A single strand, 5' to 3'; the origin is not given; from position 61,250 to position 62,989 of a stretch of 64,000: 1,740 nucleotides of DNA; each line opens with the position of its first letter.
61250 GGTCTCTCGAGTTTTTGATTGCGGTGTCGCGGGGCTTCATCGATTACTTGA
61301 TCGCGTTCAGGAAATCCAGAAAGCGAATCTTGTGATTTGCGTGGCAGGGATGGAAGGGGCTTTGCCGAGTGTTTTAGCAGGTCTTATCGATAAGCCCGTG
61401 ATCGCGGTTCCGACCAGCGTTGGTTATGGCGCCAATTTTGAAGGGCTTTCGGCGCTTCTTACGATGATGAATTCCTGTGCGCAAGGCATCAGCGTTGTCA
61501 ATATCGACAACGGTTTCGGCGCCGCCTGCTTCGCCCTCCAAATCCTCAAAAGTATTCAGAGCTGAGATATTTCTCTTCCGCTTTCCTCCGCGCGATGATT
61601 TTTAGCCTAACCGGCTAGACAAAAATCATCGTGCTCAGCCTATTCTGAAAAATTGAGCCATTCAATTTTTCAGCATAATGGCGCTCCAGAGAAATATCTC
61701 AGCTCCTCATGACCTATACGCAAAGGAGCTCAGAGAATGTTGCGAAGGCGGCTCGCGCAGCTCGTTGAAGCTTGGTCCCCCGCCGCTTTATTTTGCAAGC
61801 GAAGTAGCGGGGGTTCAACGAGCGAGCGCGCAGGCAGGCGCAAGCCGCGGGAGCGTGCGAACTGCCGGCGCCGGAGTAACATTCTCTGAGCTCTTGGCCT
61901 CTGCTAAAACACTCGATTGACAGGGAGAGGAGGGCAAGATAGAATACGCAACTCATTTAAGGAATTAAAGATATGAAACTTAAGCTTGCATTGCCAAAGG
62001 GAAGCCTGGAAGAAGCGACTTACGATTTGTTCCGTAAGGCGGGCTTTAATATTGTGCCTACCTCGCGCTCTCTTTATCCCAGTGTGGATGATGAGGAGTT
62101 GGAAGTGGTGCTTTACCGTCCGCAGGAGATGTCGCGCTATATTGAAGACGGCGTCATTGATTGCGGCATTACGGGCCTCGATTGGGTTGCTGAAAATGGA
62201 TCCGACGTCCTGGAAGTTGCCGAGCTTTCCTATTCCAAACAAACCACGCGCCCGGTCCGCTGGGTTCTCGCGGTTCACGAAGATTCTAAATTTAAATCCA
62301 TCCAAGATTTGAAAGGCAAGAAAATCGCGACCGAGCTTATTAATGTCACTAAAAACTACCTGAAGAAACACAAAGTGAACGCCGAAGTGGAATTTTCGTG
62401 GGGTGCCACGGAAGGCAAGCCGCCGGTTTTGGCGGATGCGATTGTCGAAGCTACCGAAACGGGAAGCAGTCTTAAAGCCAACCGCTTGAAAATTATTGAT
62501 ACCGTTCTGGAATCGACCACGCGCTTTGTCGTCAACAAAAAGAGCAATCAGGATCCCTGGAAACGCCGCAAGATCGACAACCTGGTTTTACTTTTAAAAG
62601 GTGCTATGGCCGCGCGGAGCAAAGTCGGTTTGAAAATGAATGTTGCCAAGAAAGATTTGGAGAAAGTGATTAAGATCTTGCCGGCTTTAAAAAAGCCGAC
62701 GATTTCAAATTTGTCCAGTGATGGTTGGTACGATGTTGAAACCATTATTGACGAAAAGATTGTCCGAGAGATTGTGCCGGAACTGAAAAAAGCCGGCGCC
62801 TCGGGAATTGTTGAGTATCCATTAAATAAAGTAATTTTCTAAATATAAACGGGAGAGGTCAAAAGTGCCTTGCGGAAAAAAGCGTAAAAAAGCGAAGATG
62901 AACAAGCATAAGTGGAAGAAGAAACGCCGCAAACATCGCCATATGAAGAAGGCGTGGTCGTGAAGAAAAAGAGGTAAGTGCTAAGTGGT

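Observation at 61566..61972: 400-bp hyper-structured spacer between larB and hisG (nested hairpins plus 170-bp GC-rich palindrome)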

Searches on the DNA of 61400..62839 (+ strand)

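Call 5: search_rna_families(source=window, start=61400, end=62100, threshold=evalue, max_evalue=10, show_alignments=3)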
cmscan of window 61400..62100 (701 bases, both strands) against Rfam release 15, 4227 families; matches with E-value up to 10: 5.
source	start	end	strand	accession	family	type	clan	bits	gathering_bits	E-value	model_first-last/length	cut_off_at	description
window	61528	61634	-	RF03052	RAGATH-28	Gene; sRNA;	-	15.1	45.3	4.2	1-85/85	no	RAGATH-28 RNA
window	62084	62100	+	RF01134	sR30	Gene; snRNA; snoRNA; CD-box;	-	14.9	38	0.37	1-17/57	3'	Small nucleolar RNA sR30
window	61741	61895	+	RF02901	AaHKsRNA41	Gene; sRNA;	-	14.5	97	0.92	1-187/187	no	Aggregatibacter sRNA 41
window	61502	61644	-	RF01699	Clostridiales-1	Gene; sRNA;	-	14.3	48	2.4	1-166/166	no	Clostridiales-1 RNA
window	61564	61595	-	RF03001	leuA-Halobacteria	Cis-reg;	-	13.7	47.9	4.1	1-53/53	no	leuA-Halobacteria RNA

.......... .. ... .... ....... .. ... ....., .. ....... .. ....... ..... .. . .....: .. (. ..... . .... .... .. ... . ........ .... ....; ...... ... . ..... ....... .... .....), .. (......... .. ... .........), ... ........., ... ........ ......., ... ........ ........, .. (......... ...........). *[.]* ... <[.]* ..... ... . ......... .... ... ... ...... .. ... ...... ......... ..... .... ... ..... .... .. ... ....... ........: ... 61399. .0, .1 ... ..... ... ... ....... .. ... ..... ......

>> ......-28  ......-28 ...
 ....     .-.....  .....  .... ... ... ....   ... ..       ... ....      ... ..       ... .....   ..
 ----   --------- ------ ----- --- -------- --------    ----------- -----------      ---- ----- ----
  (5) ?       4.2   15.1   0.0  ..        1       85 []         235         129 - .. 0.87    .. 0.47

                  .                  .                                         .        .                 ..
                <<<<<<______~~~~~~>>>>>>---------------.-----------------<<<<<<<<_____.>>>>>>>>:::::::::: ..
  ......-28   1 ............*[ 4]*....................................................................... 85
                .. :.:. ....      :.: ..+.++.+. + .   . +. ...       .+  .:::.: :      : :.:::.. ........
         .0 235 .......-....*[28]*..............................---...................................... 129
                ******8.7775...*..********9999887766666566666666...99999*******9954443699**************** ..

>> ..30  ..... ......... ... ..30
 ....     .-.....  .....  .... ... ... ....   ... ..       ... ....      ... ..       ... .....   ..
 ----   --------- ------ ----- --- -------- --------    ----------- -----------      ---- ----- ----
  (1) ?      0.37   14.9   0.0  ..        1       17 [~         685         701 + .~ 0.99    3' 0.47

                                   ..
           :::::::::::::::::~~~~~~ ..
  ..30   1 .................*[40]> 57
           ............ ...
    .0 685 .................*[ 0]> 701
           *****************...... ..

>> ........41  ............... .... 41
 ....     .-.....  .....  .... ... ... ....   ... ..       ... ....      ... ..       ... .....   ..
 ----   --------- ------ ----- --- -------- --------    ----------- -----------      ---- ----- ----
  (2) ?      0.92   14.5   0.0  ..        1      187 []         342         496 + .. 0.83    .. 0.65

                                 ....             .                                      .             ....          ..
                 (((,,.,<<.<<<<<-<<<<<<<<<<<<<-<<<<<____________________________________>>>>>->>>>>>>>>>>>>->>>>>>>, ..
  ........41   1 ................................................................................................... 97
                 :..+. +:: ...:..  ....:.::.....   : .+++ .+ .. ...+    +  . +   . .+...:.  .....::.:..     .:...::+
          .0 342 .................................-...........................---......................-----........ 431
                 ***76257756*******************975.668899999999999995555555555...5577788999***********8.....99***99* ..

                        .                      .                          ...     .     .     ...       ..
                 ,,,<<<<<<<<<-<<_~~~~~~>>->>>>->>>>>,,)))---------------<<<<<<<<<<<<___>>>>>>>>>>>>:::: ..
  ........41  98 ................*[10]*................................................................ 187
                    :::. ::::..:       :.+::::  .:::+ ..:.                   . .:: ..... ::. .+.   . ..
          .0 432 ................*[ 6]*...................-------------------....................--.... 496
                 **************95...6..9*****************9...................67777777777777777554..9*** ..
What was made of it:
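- On Any Rfam 15 RNA family (including 6S, T-box, riboswitches, ribozymes, HEARO/OLE-type large RNAs): The best sub-threshold scores are 15 bits or less at E of 0.4 or higher (call 5).
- No T-box or riboswitch model matches (call 5).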

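Call 23: search_dna_similar(query=window:61559-61900:+, collection=plasmids, mode=distant, max_evalue=0.01)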
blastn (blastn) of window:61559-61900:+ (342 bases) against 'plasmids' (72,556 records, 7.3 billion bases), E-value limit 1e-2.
No match.

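Call 24: search_dna_similar(query=window:61559-61900:+, collection=phages, mode=distant, max_evalue=0.01)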
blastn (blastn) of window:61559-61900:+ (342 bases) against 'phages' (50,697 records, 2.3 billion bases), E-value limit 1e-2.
No match.

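Call 63: search_rna_families(source=L024, start=2400, end=3010, threshold=evalue, max_evalue=5, show_alignments=2)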
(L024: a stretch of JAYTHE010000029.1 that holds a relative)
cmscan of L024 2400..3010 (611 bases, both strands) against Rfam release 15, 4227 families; matches with E-value up to 5: 6.
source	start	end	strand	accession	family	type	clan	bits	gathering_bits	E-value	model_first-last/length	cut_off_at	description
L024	2817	2879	+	RF04209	MIR7533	Gene; miRNA;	-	20.1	230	0.12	1-249/249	no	MIR7533 microRNA precursor family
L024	2613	2710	+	RF04209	MIR7533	Gene; miRNA;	-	17.5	230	0.48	1-249/249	no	MIR7533 microRNA precursor family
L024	2435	2531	-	RF00267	snoR64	Gene; snRNA; snoRNA; CD-box;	-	17.4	45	3.6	1-94/94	no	Small nucleolar RNA R64/Z200 family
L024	2627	2693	-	RF01910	mir-511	Gene; miRNA;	CL00140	17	80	1.4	1-81/81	no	mir-511 microRNA precursor family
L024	2549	2673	+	RF02091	DAOA-AS1_2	Gene; lncRNA;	-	13.5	43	0.75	1-205/205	no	DAOA antisense RNA 1 conserved region 2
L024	2720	2833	-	RF01954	SOX2OT_exon4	Gene; lncRNA;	-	13.2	40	4.4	1-109/109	no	SOX2 overlapping transcript exon 4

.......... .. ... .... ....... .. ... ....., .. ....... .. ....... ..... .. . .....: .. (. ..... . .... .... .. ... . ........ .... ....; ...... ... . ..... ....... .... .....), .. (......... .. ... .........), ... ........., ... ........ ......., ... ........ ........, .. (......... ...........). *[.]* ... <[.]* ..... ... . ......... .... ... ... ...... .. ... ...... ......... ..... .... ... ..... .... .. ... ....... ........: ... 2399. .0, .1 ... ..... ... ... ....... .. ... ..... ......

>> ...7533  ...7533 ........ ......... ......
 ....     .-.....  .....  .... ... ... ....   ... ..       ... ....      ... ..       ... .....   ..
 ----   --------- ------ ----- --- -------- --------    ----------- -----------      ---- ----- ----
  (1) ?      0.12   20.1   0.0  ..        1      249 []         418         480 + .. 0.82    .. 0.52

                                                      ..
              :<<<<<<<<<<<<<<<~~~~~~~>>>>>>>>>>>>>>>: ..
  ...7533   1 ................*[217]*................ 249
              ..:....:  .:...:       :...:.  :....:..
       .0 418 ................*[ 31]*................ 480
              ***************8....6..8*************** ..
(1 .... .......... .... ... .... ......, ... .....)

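Call 64: search_rna_families(source=L025, start=2400, end=3010, threshold=evalue, max_evalue=5)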
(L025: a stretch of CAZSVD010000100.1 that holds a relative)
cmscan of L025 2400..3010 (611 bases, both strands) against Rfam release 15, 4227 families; matches with E-value up to 5: 4.
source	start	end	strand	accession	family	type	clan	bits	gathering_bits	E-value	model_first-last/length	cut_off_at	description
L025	2422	2522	+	RF04148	MIR844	Gene; miRNA;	-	30.1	70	0.00024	1-114/114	no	MIR844 microRNA precursor family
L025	2425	2527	-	RF03988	mir-6301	Gene; miRNA;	-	22.7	70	0.018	1-78/78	no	mir-6301 microRNA precursor family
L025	2798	2886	+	RF02432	SpF25_sRNA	Gene; sRNA;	-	20.8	48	0.75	1-102/102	no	Streptococcus sRNA SpF25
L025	2433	2519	-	RF02417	VR-RNA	Gene; sRNA;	-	15.1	100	0.94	1-397/397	no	VR-RNA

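Call 79: build_rna_model(alignment_id=A2)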
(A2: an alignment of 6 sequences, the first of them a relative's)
Model R1 built from alignment A2 (6 sequences, 91 columns); structure: RNAalifold consensus.
model positions 85; base pairs 29; branch points 0; effective number of sequences 2.42; information 0.668 bits per position. Calibrated on 0.2 Mb of random sequence (short: E-values are rough).
structure used (alignment columns):
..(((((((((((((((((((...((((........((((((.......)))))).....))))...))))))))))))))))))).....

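Call 81: search_with_rna_model(model_id=R1, sources=[window, L003, L006, L008, L009, L010, L011, L012, L013, L014, L015, L016, L017, L018, L019, L020, L021, L022, L023, L024, L025, L026, L027, L028, L029, L030, L031, L032, L033, L034, L035, L036, L037, L038, L039, L040, L041, L042, L043, L048, L054, L058, L059, L060, L061, L064, L066, L088, L089], max_evalue=1)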
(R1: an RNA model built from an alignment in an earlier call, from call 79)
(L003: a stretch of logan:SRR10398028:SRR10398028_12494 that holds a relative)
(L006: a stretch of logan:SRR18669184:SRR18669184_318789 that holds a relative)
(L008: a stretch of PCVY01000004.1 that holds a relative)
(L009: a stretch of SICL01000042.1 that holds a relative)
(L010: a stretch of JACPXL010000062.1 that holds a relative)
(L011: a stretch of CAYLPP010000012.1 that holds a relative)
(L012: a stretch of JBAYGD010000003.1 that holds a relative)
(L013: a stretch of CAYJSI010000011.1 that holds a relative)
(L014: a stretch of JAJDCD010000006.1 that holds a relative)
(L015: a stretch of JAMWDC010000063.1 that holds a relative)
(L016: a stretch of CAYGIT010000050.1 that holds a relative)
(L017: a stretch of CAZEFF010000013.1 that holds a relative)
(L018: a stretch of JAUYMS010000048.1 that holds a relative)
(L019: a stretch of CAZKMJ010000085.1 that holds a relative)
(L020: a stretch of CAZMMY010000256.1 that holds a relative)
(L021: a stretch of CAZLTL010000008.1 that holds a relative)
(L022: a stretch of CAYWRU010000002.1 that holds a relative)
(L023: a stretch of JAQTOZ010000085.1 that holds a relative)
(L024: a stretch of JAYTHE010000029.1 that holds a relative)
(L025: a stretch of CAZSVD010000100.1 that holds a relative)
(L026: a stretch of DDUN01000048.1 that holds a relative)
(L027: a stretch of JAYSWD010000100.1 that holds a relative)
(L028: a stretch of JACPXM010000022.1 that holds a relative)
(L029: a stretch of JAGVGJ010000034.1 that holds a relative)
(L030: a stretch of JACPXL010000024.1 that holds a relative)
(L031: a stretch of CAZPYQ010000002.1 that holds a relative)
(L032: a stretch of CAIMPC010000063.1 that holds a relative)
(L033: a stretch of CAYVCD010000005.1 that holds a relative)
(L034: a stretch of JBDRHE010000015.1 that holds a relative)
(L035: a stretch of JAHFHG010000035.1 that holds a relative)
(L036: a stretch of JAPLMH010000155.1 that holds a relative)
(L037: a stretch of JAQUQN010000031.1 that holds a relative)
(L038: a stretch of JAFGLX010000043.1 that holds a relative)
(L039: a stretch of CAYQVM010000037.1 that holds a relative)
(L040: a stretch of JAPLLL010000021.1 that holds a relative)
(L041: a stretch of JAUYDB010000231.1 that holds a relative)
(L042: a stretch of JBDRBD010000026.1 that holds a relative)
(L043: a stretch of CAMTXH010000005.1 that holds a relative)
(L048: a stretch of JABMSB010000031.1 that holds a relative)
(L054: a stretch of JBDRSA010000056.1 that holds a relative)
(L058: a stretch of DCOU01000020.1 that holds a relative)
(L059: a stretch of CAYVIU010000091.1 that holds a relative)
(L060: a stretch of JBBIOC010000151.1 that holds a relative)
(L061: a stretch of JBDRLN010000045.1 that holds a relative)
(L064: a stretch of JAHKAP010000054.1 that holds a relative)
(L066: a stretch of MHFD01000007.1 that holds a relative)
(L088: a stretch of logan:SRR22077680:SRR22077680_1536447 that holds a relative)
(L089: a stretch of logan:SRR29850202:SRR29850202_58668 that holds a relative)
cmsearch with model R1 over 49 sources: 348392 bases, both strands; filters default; matches with E-value up to 1: 10.
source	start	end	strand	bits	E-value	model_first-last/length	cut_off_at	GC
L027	2804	2889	-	93.2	8.1e-19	1-85/85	no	0.56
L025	2432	2517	+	92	1.5e-18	1-85/85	no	0.48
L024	2806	2890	-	85.1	6.5e-17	1-85/85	no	0.51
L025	2807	2889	-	83.4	1.6e-16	1-85/85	no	0.45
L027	944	1026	+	82.1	3.3e-16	1-85/85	no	0.42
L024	2437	2519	+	66.7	1.4e-12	1-85/85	no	0.4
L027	2804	2889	+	42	8.9e-07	1-85/85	no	0.56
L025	2432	2517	-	37.5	1e-05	1-85/85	no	0.48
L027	944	1026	-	31.1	0.00032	1-85/85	no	0.42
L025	2807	2889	+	29.1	0.00095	1-85/85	no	0.45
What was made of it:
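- On M-hairpin family (Omnitrophota L024/L025/L027, this session): Nothing in the window scores at E<=1 (call 81).
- Tried and rejected: The model finds nothing in the window (call 81).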

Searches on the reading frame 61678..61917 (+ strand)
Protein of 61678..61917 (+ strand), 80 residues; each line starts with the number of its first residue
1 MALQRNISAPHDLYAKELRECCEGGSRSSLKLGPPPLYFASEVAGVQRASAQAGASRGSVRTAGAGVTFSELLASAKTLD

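Call 74: search_protein_families(library=pfam, proteins=[window:61678-61917:+], max_evalue=0.01)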
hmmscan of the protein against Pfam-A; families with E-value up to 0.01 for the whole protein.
window:61678-61917:+ (80 aa): 0 families
